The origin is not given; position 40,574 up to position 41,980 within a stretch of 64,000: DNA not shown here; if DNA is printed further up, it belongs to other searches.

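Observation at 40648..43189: pyrC plus pyrD-like gene pair inserted, in opposite orientation, inside the ribosomal spc operon between rplE and rpsN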

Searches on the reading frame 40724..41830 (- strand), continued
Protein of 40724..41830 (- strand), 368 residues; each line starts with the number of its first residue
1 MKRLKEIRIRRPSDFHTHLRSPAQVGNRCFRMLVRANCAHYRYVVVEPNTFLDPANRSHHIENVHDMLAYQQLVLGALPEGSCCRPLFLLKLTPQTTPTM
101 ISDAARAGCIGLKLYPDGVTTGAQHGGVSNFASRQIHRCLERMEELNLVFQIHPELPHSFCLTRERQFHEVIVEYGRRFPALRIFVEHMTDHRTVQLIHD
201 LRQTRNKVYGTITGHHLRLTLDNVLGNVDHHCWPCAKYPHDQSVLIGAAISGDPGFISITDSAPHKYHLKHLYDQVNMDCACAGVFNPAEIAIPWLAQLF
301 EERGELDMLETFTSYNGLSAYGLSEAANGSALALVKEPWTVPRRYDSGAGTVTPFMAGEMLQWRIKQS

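Call 33: search_protein_families(library=ncbifam, proteins=[L007:1705-2742:+, L012:3128-4207:+], max_evalue=0.001)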
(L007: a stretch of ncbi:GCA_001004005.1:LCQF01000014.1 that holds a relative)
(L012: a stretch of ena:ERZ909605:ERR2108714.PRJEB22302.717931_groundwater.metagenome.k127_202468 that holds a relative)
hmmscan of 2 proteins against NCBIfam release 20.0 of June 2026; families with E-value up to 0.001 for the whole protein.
L007:1705-2742:+ (345 aa): 15 families
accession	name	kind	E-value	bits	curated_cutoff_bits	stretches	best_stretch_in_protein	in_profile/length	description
NF003652.0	PRK05286.2-5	equivalog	5.3e-113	377.8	267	1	2-342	4-341/353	quinone-dependent dihydroorotate dehydrogenase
TIGR01036.1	pyrD_sub2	equivalog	7.7e-97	324.2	200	1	2-342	1-336/356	dihydroorotate dehydrogenase (quinone)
NF003648.0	PRK05286.2-1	equivalog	3.7e-92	309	433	1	1-344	3-339/360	quinone-dependent dihydroorotate dehydrogenase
NF003645.0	PRK05286.1-2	equivalog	3.4e-90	302.5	366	1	3-342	7-336/359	quinone-dependent dihydroorotate dehydrogenase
NF003651.0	PRK05286.2-4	equivalog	5.7e-90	301.6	448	1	7-343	15-358/377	quinone-dependent dihydroorotate dehydrogenase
NF003646.0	PRK05286.1-4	equivalog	2.2e-89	299.6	457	1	1-341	2-336/341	quinone-dependent dihydroorotate dehydrogenase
NF003650.0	PRK05286.2-3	equivalog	2.6e-85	286.7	477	1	12-345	30-373/393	quinone-dependent dihydroorotate dehydrogenase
NF003644.0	PRK05286.1-1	equivalog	5.5e-82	275.5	418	1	1-337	2-332/336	quinone-dependent dihydroorotate dehydrogenase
NF003649.0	PRK05286.2-2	equivalog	1e-76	258.2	505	1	2-341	3-330/351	quinone-dependent dihydroorotate dehydrogenase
NF003647.0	PRK05286.1-5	equivalog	3.5e-67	226.7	619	1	1-342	1-335/354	quinone-dependent dihydroorotate dehydrogenase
TIGR01037.2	pyrD_sub1_fam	subfamily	1.8e-28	99.5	270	1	49-341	1-280/300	dihydroorotate dehydrogenase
NF005574.0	PRK07259.1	equivalog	6.1e-28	97.6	269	1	48-342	4-284/304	dihydroorotate dehydrogenase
NF041011.1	dihydoor_dh_Arch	equivalog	2.5e-19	69.4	330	1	53-342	3-270/289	dihydroorotate dehydrogenase PyrD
NF002702.0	PRK02506.1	equivalog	2.1e-09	37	301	1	49-341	4-290/313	dihydroorotate oxidase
NF006183.0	PRK08318.1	equivalog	1.5e-07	30.6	335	1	270-342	227-301/422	NAD-dependent dihydropyrimidine dehydrogenase subunit PreA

L012:3128-4207:+ (359 aa): 10 families
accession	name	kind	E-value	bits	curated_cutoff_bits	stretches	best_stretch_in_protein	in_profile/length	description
NF005574.0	PRK07259.1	equivalog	2.1e-11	43.3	269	2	262-337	214-287/304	dihydroorotate dehydrogenase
NF041011.1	dihydoor_dh_Arch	equivalog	6.3e-09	35.3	330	0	261-331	198-266/289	dihydroorotate dehydrogenase PyrD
NF003645.0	PRK05286.1-2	equivalog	8.1e-08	31.5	366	1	259-320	260-321/359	quinone-dependent dihydroorotate dehydrogenase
NF003651.0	PRK05286.2-4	equivalog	7.9e-07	28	448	1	89-327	126-350/377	quinone-dependent dihydroorotate dehydrogenase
NF003652.0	PRK05286.2-5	equivalog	9.2e-07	28.4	267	1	261-314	267-320/353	quinone-dependent dihydroorotate dehydrogenase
TIGR01037.2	pyrD_sub1_fam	subfamily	1.1e-06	28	270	0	262-336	211-283/300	dihydroorotate dehydrogenase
NF003646.0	PRK05286.1-4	equivalog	7.3e-06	25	457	1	261-335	263-338/341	quinone-dependent dihydroorotate dehydrogenase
NF003650.0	PRK05286.2-3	equivalog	2e-05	23.7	477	1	261-314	296-349/393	quinone-dependent dihydroorotate dehydrogenase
NF003648.0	PRK05286.2-1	equivalog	0.0007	18.6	433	0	261-313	263-315/360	quinone-dependent dihydroorotate dehydrogenase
TIGR00735.1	hisF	equivalog_domain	0.00084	18.7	294.55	0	273-329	62-116/254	imidazole glycerol phosphate synthase subunit HisF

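Call 98: list_cluster_members(proteins=[P0001, P0121])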
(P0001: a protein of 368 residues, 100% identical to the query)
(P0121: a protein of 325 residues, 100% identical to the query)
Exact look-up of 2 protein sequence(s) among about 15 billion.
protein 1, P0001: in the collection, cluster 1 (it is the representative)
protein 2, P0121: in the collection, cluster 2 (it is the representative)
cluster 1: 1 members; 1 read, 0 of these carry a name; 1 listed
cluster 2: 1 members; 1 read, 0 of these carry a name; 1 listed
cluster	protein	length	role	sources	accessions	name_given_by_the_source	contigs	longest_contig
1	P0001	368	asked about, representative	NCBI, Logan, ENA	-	-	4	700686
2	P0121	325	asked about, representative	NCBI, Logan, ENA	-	-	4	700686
